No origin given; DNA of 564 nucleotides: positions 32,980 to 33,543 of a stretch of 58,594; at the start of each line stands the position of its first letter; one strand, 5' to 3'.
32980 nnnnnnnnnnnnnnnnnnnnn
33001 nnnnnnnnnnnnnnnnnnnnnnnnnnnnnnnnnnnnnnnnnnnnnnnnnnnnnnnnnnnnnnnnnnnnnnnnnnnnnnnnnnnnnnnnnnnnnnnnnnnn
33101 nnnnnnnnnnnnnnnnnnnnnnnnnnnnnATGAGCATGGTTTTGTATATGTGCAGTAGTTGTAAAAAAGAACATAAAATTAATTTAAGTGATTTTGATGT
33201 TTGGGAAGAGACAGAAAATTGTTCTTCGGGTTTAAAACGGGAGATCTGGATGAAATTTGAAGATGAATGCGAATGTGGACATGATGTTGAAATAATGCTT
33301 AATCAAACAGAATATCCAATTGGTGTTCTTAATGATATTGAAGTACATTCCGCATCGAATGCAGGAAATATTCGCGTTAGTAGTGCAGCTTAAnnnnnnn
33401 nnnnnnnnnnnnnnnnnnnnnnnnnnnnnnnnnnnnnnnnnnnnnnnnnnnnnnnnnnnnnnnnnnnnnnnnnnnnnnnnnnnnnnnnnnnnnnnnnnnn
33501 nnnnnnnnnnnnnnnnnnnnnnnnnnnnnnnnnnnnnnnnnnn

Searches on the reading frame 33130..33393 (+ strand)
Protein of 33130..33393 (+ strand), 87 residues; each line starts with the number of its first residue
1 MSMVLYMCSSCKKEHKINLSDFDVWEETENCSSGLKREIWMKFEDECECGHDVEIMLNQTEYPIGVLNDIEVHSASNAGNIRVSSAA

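Call 43: search_protein_families(library=pfam, proteins=[window:33130-33393:+], max_evalue=0.1)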
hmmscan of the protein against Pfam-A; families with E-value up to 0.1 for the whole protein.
window:33130-33393:+ (87 aa): 3 families
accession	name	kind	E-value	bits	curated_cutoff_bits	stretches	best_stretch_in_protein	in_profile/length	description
PF20137.4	DUF6527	-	0.003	17.8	23.6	0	46-63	8-25/63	Family of unknown function (DUF6527)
PF08792.16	A2L_zn_ribbon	-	0.033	14.3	22.9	0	46-61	5-21/33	A2L zinc ribbon domain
PF08982.17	AtaL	-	0.054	13.7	27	1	19-61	39-78/143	Acetylaranotin biosynthesis cluster protein L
